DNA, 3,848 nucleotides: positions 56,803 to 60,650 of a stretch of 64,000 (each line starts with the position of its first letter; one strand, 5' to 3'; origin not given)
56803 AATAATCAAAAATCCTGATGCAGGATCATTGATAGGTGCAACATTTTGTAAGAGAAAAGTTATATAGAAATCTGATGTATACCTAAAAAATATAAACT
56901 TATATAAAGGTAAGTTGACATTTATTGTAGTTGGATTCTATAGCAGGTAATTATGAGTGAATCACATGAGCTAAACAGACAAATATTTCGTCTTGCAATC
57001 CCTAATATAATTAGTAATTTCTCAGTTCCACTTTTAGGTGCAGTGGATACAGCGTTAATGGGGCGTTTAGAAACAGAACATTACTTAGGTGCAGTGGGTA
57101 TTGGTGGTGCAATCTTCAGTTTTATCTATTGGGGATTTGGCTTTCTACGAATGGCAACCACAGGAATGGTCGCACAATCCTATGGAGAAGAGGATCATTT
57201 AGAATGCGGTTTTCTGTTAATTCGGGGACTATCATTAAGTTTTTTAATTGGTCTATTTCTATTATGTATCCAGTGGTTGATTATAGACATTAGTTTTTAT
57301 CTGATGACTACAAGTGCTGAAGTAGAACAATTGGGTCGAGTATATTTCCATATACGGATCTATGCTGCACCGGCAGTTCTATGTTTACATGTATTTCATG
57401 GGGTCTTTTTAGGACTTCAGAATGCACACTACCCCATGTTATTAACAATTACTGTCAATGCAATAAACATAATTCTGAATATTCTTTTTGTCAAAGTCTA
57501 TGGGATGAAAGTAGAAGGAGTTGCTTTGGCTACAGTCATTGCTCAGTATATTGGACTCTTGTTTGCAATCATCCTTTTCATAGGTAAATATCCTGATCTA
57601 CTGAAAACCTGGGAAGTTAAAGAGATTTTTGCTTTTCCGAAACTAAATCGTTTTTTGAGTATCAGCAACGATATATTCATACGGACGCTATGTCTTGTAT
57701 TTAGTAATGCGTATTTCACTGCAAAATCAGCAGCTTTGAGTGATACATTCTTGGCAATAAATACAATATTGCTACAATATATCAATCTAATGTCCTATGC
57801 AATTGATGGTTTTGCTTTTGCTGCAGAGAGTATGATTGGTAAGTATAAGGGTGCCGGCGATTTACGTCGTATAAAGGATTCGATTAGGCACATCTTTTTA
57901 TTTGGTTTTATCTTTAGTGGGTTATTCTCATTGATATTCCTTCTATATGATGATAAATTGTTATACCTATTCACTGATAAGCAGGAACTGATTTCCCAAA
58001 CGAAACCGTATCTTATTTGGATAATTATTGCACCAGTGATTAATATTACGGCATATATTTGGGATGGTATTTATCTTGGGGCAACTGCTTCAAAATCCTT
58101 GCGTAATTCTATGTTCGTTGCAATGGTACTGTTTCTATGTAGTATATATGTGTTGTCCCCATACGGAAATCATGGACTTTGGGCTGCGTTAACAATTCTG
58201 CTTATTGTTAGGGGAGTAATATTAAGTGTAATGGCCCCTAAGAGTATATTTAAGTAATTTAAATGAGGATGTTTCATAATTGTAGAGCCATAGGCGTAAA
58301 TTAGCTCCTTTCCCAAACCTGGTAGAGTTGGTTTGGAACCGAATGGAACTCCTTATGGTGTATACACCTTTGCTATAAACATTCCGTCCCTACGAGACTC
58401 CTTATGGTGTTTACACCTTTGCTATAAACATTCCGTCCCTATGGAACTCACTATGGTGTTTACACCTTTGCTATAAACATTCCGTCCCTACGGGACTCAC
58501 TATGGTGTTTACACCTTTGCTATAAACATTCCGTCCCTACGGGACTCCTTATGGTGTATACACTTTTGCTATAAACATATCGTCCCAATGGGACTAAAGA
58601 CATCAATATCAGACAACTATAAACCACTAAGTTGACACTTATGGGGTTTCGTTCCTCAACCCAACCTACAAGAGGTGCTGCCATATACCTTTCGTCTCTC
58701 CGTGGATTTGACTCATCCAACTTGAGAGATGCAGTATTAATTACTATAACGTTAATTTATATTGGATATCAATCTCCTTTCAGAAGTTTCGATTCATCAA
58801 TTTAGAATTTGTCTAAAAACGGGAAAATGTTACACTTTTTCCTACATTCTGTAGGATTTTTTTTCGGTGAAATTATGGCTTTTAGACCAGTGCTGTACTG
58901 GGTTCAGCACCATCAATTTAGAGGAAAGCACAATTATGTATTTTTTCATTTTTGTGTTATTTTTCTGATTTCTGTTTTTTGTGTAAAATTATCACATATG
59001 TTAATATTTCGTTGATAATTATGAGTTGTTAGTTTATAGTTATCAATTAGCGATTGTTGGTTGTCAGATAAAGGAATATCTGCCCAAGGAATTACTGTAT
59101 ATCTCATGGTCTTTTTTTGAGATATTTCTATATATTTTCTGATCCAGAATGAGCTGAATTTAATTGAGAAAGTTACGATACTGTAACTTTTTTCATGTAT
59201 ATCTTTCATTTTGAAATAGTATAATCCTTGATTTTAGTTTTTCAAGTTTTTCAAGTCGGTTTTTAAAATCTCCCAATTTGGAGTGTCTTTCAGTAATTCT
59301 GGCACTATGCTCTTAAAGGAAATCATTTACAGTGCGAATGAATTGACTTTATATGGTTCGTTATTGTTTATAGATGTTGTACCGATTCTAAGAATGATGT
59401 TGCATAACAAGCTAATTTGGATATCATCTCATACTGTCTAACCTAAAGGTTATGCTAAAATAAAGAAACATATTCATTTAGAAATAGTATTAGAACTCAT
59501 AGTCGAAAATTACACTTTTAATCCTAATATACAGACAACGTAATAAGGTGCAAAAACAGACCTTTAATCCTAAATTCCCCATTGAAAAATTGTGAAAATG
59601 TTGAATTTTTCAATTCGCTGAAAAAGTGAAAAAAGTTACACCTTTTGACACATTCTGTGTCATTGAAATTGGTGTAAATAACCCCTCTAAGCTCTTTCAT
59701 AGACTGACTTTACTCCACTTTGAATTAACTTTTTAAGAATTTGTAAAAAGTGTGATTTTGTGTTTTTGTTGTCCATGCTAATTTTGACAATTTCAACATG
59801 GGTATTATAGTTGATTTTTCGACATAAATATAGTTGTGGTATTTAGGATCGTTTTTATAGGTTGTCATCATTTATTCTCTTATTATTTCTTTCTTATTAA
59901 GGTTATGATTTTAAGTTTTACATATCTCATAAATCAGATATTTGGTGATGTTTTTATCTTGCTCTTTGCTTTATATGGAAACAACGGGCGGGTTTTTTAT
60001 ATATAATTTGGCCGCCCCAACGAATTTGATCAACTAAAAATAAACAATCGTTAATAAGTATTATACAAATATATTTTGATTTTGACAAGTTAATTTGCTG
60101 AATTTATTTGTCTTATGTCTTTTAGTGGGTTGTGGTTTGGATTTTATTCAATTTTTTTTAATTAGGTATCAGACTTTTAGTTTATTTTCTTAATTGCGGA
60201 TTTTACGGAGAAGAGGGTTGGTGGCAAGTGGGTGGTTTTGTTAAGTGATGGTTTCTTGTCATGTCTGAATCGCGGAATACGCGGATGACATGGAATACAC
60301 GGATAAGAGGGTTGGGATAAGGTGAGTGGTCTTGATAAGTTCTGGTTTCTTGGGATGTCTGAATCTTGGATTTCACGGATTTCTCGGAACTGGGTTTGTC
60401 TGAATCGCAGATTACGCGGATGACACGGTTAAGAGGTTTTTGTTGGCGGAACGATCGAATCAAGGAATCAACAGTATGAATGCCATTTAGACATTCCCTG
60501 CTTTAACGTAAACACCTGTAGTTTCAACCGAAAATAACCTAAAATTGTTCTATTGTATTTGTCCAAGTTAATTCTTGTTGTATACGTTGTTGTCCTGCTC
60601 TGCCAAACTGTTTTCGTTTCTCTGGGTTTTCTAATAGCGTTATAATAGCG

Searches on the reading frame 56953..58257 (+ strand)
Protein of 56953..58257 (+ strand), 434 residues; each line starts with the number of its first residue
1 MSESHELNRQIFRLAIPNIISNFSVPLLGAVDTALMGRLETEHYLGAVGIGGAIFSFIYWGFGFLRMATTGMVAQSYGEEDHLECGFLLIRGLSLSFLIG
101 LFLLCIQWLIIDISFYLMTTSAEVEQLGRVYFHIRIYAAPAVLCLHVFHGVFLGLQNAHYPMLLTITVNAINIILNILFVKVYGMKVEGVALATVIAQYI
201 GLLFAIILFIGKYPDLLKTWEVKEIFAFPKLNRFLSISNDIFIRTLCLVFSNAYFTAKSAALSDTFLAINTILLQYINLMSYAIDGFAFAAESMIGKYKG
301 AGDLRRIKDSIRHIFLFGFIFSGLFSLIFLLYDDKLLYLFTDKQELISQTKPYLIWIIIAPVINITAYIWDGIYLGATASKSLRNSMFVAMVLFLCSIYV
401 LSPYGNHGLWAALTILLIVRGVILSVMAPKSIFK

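Call 10: search_protein_families(library=pfam, proteins=[window:56953-58257:+], max_evalue=0.01)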
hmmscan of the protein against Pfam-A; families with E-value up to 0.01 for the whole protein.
window:56953-58257:+ (434 aa): 1 family
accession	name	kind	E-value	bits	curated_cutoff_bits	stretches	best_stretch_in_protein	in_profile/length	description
PF01554.23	MatE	-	2.1e-39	135.2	24.9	2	17-177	1-160/161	MatE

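Call 30: find_homologous_proteins(query=window:56953-58257:+, max_evalue=1e-30)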
Query window:56953-58257:+ (434 aa): 6774 proteins with E <= 1e-30 among 8000 candidates; the best 120 are listed.
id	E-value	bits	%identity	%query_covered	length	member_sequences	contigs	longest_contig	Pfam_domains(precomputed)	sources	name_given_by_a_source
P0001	2.0e-278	942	100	100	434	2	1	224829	PF01554.24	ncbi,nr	ncbi:MATE family efflux transporter [Candidatus Poribacteria bacterium]|nr:MAG: MATE family efflux t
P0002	6.4e-250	848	90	100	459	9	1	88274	PF01554.24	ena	-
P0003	9.8e-246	834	88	100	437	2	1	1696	PF01554.24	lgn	-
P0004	1.2e-242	824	86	100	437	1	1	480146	PF01554.24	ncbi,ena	-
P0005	6.5e-242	821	86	100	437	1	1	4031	PF01554.24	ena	-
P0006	1.6e-238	810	83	100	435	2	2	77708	PF01554.24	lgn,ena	-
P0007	1.3e-230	784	82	100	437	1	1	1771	PF01554.24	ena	-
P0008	3.5e-229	779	81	100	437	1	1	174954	PF01554.24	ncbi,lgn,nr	ncbi:MATE family efflux transporter [Candidatus Poribacteria bacterium]|nr:MATE family efflux transp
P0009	1.7e-206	705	71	100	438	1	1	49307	PF01554.24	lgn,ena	-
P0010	8.3e-206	702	72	100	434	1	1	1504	PF01554.24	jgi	jgi:MATE family multidrug resistance protein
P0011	5.3e-205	700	72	100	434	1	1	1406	PF01554.24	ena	-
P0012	1.7e-204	698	72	100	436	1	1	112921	PF01554.24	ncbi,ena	-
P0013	2.1e-204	698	72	100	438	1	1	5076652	PF01554.24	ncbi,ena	-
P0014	3.3e-204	697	72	100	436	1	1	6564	PF01554.24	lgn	-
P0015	3.9e-204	697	71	100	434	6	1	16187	PF01554.24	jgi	-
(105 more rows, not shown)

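Call 31: find_encoding_contigs(protein=P0002, flank=10000, max_places=2)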
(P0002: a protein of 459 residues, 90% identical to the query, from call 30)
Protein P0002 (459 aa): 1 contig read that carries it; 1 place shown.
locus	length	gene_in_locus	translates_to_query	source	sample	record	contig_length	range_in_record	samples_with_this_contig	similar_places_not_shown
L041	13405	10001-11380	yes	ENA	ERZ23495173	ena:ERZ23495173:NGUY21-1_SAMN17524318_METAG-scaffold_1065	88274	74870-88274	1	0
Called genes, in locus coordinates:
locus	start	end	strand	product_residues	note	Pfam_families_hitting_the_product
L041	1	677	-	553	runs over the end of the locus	PF00890:FAD_binding_2, PF03486:HI0933_like (faint), PF07992:Pyr_redox_2 (faint), PF02910:Succ_DH_flav_C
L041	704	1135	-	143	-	PF03061:4HBT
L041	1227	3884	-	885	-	PF00133:tRNA-synt_1, PF01406:tRNA-synt_1e (faint), PF09334:tRNA-synt_1g, PF13603:tRNA-synt_1_2, PF09334:tRNA-synt_1g (weak), PF08264:Anticodon_1, PF10458:Val_tRNA-synt_C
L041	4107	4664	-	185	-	PF02482:Ribosomal_S30AE, PF16321:Ribosom_S30AE_C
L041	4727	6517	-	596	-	PF00309:Sigma54_AID, PF04963:Sigma54_CBD, PF04552:Sigma54_DBD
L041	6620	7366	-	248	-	PF00005:ABC_tran, PF13304:AAA_21 (faint)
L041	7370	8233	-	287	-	PF03968:LptD_N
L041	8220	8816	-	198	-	PF06835:LptC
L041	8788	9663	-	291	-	PF03279:Lip_A_acyltrans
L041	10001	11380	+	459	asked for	PF01554:MatE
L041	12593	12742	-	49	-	-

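Call 32: find_encoding_contigs(protein=P0004, flank=10000, max_places=2)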
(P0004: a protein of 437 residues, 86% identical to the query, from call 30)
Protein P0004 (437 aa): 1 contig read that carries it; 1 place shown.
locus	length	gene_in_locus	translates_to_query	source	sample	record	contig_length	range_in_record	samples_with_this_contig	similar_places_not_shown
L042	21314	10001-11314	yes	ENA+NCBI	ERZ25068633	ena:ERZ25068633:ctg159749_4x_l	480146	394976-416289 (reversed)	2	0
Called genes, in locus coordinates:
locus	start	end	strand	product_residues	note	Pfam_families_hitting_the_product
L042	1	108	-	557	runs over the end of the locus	PF00890:FAD_binding_2, PF03486:HI0933_like (faint), PF07992:Pyr_redox_2 (faint), PF02910:Succ_DH_flav_C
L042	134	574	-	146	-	PF03061:4HBT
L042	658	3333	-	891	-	PF00133:tRNA-synt_1, PF09334:tRNA-synt_1g (weak), PF13603:tRNA-synt_1_2, PF08264:Anticodon_1, PF10458:Val_tRNA-synt_C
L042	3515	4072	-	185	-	PF02482:Ribosomal_S30AE, PF16321:Ribosom_S30AE_C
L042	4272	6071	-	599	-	PF00309:Sigma54_AID, PF04963:Sigma54_CBD, PF04552:Sigma54_DBD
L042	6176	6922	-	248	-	PF00005:ABC_tran, PF13304:AAA_21 (faint)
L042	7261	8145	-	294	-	-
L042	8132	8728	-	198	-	PF06835:LptC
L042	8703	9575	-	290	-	PF03279:Lip_A_acyltrans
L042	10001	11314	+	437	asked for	PF01554:MatE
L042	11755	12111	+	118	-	-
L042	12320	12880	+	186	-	PF05198:IF3_N, PF00707:IF3_C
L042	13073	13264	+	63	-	PF01632:Ribosomal_L35p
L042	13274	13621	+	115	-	PF00453:Ribosomal_L20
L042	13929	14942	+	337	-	PF02912:Phe_tRNA-synt_N, PF01409:tRNA-synt_2d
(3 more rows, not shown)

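Call 33: find_encoding_contigs(protein=P0008, flank=10000, max_places=2)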
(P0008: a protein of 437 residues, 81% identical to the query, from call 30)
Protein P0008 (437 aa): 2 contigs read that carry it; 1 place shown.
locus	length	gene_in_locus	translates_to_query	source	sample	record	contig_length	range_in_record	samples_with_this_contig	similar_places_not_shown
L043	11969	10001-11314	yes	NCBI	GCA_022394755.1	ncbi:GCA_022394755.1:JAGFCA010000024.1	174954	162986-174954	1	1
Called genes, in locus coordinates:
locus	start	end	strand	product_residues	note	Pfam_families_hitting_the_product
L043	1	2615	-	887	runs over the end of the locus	PF00133:tRNA-synt_1, PF09334:tRNA-synt_1g (weak), PF13603:tRNA-synt_1_2, PF08264:Anticodon_1, PF10458:Val_tRNA-synt_C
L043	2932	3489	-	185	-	PF02482:Ribosomal_S30AE, PF16321:Ribosom_S30AE_C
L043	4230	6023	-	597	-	PF00309:Sigma54_AID, PF04963:Sigma54_CBD, PF04552:Sigma54_DBD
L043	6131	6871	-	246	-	PF00005:ABC_tran, PF13304:AAA_21 (faint)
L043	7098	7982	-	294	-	PF03968:LptD_N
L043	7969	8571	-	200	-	PF06835:LptC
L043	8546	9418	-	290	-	PF03279:Lip_A_acyltrans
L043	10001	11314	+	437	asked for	PF01554:MatE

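Call 93: find_encoding_contigs(protein=P0001, flank=1000, max_places=2)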
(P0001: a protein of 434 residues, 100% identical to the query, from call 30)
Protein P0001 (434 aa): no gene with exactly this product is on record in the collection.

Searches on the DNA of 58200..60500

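Call 9: search_rna_families(source=window, start=58200, end=60500, threshold=evalue, max_evalue=10)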
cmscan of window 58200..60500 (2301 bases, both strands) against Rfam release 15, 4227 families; matches with E-value up to 10: 3.
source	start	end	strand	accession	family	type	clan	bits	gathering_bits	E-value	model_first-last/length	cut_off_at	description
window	59059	59145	-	RF00328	snoZ161_228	Gene; snRNA; snoRNA; CD-box;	CL00056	20.2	45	1.8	1-93/93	no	Small nucleolar RNA Z161/Z228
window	58451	58497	+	RF01687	Acido-Lenti-1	Gene; sRNA;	-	16.7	37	1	1-46/46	no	Acido-Lenti-1 RNA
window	58500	58546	+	RF01687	Acido-Lenti-1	Gene; sRNA;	-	16.7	37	1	1-46/46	no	Acido-Lenti-1 RNA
